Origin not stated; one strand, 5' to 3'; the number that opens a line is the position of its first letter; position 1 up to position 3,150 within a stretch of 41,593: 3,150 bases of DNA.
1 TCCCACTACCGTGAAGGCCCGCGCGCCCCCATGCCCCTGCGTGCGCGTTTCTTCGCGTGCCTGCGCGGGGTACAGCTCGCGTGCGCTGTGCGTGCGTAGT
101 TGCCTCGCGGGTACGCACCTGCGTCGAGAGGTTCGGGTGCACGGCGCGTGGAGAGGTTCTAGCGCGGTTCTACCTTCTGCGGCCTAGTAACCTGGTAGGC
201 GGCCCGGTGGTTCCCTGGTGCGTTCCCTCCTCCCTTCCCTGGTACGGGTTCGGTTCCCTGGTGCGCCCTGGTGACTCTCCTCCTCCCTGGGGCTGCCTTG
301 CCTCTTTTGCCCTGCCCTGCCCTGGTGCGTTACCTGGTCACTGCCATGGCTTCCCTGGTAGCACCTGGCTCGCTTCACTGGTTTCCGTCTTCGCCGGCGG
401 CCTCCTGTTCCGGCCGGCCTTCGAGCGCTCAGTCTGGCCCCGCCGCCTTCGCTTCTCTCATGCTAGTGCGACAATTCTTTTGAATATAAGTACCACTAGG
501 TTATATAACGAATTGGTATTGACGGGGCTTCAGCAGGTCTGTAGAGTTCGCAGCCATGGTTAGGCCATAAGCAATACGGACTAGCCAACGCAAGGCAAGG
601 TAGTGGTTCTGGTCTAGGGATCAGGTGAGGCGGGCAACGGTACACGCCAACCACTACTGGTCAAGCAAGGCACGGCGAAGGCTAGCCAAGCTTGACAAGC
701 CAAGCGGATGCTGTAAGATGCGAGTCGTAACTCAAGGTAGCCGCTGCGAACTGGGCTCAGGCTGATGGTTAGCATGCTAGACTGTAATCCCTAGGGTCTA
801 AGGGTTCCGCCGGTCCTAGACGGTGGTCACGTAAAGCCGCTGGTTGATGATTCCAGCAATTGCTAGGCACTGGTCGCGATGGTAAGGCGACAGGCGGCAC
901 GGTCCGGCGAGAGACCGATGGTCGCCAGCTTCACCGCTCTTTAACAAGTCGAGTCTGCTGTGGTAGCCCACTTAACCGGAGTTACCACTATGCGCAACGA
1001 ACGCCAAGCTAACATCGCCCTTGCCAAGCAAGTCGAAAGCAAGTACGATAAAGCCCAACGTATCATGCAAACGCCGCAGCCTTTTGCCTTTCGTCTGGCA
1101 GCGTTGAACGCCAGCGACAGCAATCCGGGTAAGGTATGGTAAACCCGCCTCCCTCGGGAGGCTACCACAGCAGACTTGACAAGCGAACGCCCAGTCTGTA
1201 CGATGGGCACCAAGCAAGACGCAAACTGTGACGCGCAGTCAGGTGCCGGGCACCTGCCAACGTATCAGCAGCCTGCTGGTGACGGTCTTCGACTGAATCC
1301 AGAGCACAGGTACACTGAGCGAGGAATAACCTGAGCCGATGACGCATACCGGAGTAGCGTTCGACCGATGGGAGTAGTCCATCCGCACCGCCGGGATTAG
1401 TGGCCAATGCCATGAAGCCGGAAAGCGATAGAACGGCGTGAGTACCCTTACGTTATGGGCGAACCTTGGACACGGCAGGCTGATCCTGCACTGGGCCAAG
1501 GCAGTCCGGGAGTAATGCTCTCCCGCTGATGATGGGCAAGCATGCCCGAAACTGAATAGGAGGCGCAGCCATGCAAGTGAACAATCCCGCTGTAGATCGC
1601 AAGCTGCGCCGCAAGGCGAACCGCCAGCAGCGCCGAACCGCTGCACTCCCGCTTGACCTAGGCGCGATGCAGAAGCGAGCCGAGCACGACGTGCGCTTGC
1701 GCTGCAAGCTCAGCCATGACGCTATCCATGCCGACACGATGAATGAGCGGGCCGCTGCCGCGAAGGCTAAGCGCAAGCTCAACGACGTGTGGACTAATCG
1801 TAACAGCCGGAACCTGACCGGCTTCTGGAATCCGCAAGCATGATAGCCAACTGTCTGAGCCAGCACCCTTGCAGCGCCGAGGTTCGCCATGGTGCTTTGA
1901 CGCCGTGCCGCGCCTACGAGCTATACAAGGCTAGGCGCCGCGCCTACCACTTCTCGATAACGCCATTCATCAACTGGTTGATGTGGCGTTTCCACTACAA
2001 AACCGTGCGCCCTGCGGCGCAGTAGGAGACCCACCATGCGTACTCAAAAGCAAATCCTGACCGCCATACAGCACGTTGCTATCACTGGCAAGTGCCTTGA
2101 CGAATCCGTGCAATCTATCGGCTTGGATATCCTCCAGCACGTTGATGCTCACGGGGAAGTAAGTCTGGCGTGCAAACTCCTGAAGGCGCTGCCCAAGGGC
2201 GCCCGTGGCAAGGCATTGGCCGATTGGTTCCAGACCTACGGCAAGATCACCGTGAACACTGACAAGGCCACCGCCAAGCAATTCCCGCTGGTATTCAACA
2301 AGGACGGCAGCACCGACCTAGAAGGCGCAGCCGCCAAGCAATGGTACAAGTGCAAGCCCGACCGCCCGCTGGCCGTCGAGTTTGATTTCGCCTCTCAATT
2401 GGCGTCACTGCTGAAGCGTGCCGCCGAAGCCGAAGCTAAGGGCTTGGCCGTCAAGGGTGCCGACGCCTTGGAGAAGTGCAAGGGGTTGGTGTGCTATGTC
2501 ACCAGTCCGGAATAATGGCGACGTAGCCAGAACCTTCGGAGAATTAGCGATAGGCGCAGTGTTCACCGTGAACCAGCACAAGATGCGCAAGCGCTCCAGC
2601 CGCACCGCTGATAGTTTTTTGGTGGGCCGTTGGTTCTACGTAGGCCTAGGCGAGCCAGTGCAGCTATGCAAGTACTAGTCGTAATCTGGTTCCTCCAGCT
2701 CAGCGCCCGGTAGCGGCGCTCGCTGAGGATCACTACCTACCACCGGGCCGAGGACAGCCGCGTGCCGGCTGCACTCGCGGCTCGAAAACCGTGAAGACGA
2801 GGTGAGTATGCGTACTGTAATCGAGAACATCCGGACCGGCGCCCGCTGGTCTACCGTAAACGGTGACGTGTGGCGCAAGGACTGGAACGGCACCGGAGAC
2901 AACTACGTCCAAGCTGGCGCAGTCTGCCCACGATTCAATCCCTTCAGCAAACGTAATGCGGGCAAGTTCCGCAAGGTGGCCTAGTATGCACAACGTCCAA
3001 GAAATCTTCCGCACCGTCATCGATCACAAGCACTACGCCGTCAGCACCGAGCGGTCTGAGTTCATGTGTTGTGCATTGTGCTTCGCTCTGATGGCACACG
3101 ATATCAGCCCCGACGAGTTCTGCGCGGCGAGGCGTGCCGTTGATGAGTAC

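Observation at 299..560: Leftward-facing promoter-like copy next to the left DTR, an AT-rich patch and a sigma70 promoter: candidate origin or concatemer-junction element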

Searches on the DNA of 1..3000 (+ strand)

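Call 5: search_dna_similar(query=window:1-3000:+, collection=phages, mode=near, max_rows=30)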
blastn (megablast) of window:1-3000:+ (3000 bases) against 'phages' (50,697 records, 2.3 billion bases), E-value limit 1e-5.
Records with a match: 3; places in all: 4; records where one place covers at least 80% of the query: 0.
Best place of each record, by identity: 80-90% 3.
By first word of the organism name: Pseudomonas 3.
By host as written in the record: Pseudomonas aeruginosa BWKH14 1; Pseudomonas aeruginosa BWKH51 1; - 1.
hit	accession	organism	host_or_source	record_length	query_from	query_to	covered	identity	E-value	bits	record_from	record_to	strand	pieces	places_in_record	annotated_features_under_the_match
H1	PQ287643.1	Pseudomonas phage HHBS14_1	Pseudomonas aeruginosa BWKH14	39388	1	2811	41%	85.8%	1e-141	1298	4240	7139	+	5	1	hypothetical protein (x12)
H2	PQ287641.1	Pseudomonas phage HHBS51_1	Pseudomonas aeruginosa BWKH51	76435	930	2811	35%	85.3%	2e-140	1069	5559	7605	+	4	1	hypothetical protein (x8)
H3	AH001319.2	Pseudomonas phage phiPLS27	-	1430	2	961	20%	83.2%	1e-77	536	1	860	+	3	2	repeat_region | promoter (x2) | DRI (x2) | DRII (x2) | IRI (x2) | and 6 other names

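Call 8: get_annotated_region(hit=H1, flank=4500)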
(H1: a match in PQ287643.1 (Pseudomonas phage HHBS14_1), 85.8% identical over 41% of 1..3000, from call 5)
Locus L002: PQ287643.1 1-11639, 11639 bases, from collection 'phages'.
description: Pseudomonas phage HHBS14_1, complete genome.
organism: Pseudomonas phage HHBS14_1 (NCBI taxid 3390389)
taxonomy: Viruses
host: Pseudomonas aeruginosa BWKH14; source: sewage waters; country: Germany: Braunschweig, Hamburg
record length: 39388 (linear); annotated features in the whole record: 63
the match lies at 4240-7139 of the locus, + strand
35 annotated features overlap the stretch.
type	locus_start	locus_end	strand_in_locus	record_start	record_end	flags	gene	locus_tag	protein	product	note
CDS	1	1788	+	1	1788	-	-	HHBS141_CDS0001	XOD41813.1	terminase large subunit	-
CDS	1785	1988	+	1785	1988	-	-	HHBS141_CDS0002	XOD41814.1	holin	-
CDS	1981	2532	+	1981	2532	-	-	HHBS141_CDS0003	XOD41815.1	endolysin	-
CDS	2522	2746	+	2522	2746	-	-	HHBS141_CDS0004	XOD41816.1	hypothetical protein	-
CDS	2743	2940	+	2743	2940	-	-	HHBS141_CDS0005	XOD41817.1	Rz-like spanin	-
CDS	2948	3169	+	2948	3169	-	-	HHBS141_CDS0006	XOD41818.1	hypothetical protein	-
CDS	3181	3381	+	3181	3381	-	-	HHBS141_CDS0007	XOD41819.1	hypothetical protein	-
CDS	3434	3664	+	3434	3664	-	-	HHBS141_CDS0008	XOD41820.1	hypothetical protein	-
CDS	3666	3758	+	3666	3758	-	-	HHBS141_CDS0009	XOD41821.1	hypothetical protein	-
CDS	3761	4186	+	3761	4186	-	-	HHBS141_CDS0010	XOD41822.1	HslV family peptidase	-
CDS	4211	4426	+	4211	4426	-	-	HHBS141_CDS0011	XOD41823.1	hypothetical protein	-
CDS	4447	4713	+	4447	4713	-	-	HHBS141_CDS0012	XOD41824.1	hypothetical protein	-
CDS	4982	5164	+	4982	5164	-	-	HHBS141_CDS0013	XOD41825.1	hypothetical protein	-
CDS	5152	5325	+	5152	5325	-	-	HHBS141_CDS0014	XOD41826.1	hypothetical protein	-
CDS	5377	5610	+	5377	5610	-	-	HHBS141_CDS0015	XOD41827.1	hypothetical protein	-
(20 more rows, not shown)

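Call 18: get_annotated_region(hit=H2, flank=6000)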
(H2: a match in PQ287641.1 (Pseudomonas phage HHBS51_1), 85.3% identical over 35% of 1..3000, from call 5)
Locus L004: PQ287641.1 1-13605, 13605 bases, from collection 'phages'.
description: Pseudomonas phage HHBS51_1, complete genome.
organism: Pseudomonas phage HHBS51_1 (NCBI taxid 3390394)
taxonomy: Viruses
host: Pseudomonas aeruginosa BWKH51; source: sewage waters; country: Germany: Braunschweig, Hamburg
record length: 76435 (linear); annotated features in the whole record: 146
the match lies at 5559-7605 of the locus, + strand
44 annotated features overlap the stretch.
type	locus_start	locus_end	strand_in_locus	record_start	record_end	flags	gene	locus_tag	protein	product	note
CDS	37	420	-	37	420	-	-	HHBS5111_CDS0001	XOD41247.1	hypothetical protein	-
CDS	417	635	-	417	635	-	-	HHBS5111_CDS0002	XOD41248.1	hypothetical protein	-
CDS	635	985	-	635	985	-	-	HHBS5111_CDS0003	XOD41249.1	hypothetical protein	-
CDS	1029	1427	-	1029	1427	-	-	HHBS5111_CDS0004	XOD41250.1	hypothetical protein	-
CDS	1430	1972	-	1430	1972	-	-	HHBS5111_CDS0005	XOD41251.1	hypothetical protein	-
CDS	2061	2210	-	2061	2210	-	-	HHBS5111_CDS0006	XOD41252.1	hypothetical protein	-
CDS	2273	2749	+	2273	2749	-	-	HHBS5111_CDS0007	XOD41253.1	endolysin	-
CDS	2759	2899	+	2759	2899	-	-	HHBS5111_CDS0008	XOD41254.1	hypothetical protein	-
CDS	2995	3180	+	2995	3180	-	-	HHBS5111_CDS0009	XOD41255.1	hypothetical protein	-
CDS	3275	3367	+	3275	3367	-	-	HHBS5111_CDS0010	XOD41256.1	hypothetical protein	-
CDS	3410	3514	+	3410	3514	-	-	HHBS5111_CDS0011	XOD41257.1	hypothetical protein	-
CDS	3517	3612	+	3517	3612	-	-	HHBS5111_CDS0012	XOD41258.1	hypothetical protein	-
CDS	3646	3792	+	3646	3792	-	-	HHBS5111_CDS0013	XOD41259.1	hypothetical protein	-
CDS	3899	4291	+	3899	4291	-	-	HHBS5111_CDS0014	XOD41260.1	hypothetical protein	-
CDS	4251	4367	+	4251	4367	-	-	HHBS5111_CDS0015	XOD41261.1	hypothetical protein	-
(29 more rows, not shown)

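Call 21: search_dna_similar(query=window:400-620:+, collection=phages, mode=distant, max_rows=40, max_evalue=0.01)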
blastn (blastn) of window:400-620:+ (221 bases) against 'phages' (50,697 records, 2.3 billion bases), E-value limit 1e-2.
Records with a match: 3; places in all: 4; records where one place covers at least 80% of the query: 3.
Best place of each record, by identity: 80-90% 3.
By first word of the organism name: Pseudomonas 3.
By host as written in the record: - 1; Pseudomonas aeruginosa BWKH14 1; Pseudomonas aeruginosa BWKH51 1.
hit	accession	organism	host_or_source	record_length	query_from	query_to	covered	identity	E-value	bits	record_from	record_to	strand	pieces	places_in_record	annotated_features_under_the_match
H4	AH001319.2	Pseudomonas phage phiPLS27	-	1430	18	220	92%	86.8%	5e-60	235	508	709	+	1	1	promoter | IRI | DRVII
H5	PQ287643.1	Pseudomonas phage HHBS14_1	Pseudomonas aeruginosa BWKH14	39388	1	188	85%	87.2%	7e-58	228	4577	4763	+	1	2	hypothetical protein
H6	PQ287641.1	Pseudomonas phage HHBS51_1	Pseudomonas aeruginosa BWKH51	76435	1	183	83%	83.7%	2e-46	190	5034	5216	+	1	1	hypothetical protein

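Call 46: search_rna_families(source=window, start=1, end=1300, threshold=evalue, max_evalue=1)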
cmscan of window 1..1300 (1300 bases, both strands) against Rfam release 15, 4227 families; matches with E-value up to 1: 0.
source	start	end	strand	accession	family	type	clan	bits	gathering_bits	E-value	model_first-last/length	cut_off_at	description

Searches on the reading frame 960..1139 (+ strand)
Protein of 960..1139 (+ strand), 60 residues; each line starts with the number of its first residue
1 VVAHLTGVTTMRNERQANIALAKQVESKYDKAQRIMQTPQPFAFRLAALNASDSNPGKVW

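Call 62: search_protein_families(library=phrogs, proteins=[window:960-1139:+], max_evalue=0.001)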
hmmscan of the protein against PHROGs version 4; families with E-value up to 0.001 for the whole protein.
window:960-1139:+ (60 aa): 1 family
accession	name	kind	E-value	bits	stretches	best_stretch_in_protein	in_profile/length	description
phrog_17580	-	unknown function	1.8e-31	109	1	11-60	1-49/49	-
